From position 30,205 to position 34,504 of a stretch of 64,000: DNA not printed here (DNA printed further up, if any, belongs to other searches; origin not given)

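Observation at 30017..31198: RAYT (REP-associated Y1 transposase) with ~243-bp direct repeats inserted between the adaptor and pump genes of an RND efflux operon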

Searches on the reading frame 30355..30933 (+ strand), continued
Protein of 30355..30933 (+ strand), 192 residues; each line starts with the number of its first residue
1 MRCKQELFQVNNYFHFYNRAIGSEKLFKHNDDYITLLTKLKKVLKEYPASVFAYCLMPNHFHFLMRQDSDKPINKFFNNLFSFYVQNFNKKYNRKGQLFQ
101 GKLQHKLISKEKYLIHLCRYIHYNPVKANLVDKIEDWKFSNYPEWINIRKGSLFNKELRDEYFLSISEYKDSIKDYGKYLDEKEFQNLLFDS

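Call 78: fold_search(model_id=the predicted structure, library=pdb)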
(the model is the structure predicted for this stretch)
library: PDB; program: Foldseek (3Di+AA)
matches with E <= 10: 1254; with E <= 0.001: 32
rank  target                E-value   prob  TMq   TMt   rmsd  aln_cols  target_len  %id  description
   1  4er8_A                1.3e-09  1.00  0.61  0.70   6.6       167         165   18  Structure of the REP associates tyrosine transposase bound to a REP hairpin (released 2012-08-15)
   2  2vjv_A                1.3e-05  1.00  0.45  0.65   4.8       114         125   14  Crystal structure of the IS608 transposase in complex with left end 26-mer DNA hairpin and a 6-mer DNA representing th (released 2008-02-19)
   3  2vhg_A                1.7e-05  1.00  0.46  0.66  12.3       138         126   13  Crystal Structure of the ISHp608 Transposase in Complex with Right End 31-mer DNA (released 2008-02-19)
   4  2f4f_A                1.7e-05  1.00  0.44  0.61  11.8       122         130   17  Crystal structure of IS200 transposase (released 2005-12-13)
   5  2xqc_D                1.8e-05  1.00  0.45  0.62  10.4       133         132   15  DEINOCOCCUS RADIODURANS ISDRA2 TRANSPOSASE COMPLEXED WITH LEFT END RECOGNITION AND CLEAVAGE SITE AND ZN (released 2010-10-13)
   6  2a6m_B                3.4e-05  1.00  0.46  0.57   6.8       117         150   15  Crystal Structure of the ISHp608 Transposase (released 2005-10-25)
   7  2xo6_A                3.6e-05  1.00  0.44  0.61   4.9       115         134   15  DEINOCOCCUS RADIODURANS ISDRA2 TRANSPOSASE Y132F MUTANT COMPLEXED WITH LEFT END RECOGNITION AND CLEAVAGE SITE (released 2010-10-13)
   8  2ec2_D                3.6e-05  1.00  0.42  0.59   6.4       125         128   17  Crystal structure of transposase from Sulfolobus tokodaii (released 2007-02-27)
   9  2ec2_E                3.6e-05  1.00  0.42  0.59  12.5       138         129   14  Crystal structure of transposase from Sulfolobus tokodaii (released 2007-02-27)
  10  2a6o_A                3.9e-05  1.00  0.44  0.55   6.8       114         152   17  Crystal Structure of the ISHp608 Transposase in Complex with Stem-loop DNA (released 2005-10-25)
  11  2vih_B                3.9e-05  1.00  0.45  0.64   6.3       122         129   13  CRYSTAL STRUCTURE OF THE IS608 TRANSPOSASE IN COMPLEX WITH Left END 26-MER DNA (released 2008-02-19)
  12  2vhg_B                4.1e-05  1.00  0.45  0.65   8.7       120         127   14  Crystal Structure of the ISHp608 Transposase in Complex with Right End 31-mer DNA (released 2008-02-19)
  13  2xo6_D                4.4e-05  1.00  0.44  0.62   5.9       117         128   14  DEINOCOCCUS RADIODURANS ISDRA2 TRANSPOSASE Y132F MUTANT COMPLEXED WITH LEFT END RECOGNITION AND CLEAVAGE SITE (released 2010-10-13)
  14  2vic_A                4.6e-05  1.00  0.45  0.55  12.3       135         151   15  CRYSTAL STRUCTURE OF THE ISHP608 TRANSPOSASE IN COMPLEX with Left end 26- mer DNA and manganese (released 2008-02-19)
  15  2a6m_A                5.3e-05  1.00  0.46  0.65   8.9       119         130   15  Crystal Structure of the ISHp608 Transposase (released 2005-10-25)
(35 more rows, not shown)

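Call 84: find_encoding_contigs(protein=P0003, flank=5000, max_places=3)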
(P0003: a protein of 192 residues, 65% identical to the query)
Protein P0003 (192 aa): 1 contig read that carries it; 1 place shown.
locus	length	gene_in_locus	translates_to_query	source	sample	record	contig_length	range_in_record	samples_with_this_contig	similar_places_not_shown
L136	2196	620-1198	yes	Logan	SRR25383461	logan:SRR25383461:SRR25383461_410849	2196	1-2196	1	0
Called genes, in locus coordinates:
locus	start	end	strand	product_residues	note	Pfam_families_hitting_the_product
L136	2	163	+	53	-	?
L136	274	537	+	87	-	PF02700:PurS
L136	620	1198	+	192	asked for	PF01797:Y1_Tnp (weak)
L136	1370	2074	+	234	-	PF01965:DJ-1_PfpI, PF13507:GATase_5, PF07685:GATase_3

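Call 85: find_encoding_contigs(protein=P0007, flank=6000, max_places=3)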
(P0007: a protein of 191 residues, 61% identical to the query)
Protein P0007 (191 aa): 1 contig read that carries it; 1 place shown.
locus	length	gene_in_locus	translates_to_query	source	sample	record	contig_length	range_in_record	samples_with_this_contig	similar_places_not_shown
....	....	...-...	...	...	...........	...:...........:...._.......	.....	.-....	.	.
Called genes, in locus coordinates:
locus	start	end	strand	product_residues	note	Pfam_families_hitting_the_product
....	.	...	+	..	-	?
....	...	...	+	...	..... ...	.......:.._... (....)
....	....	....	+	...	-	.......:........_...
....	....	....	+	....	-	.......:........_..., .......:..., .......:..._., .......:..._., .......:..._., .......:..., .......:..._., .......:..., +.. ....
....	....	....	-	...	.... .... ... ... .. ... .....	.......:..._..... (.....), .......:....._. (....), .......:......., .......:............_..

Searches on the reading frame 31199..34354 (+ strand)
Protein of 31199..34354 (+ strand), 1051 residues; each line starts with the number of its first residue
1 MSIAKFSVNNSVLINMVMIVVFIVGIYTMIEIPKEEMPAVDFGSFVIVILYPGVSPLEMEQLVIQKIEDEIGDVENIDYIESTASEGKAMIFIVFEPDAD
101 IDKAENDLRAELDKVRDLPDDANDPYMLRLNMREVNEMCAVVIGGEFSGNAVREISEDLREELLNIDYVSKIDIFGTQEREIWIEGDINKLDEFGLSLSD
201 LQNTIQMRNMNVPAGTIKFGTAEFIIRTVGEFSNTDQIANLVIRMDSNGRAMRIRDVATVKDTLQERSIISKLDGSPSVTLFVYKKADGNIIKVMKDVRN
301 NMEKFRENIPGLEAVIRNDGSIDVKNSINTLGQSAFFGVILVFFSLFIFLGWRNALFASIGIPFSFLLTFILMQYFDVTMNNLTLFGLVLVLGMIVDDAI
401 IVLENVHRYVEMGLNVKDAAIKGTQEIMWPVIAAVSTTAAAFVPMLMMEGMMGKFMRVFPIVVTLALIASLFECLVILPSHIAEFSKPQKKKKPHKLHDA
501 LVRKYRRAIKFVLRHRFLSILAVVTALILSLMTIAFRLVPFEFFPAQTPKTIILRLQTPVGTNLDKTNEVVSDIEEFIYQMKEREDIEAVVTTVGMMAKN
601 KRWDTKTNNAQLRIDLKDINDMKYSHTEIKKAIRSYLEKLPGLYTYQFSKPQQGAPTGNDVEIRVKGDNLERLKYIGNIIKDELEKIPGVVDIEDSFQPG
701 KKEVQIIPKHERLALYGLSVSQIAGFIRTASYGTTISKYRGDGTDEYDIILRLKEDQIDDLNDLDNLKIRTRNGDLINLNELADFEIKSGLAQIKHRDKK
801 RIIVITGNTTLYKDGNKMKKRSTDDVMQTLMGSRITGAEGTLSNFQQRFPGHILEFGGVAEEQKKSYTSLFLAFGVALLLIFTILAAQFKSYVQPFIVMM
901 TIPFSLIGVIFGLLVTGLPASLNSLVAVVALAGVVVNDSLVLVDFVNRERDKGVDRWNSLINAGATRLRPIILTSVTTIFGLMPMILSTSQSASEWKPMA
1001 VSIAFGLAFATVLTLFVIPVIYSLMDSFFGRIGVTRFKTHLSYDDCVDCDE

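Call 5: search_protein_families(library=pfam, proteins=[window:31199-34354:+], max_evalue=0.01)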
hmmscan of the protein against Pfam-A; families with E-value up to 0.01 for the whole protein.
window:31199-34354:+ (1051 aa): 3 families
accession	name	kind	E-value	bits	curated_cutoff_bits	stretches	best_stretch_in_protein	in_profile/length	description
PF00873.25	ACR_tran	-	3.8e-215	717.2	28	1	3-1025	1-1020/1021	AcrB/AcrD/AcrF family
PF03176.21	MMPL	-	8e-08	32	20.5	1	862-1025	137-302/333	MMPL family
PF02355.23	SecD_SecF_C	-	1.7e-06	28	20.5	2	869-1022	32-183/189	Protein export membrane protein SecD/SecF, C-terminal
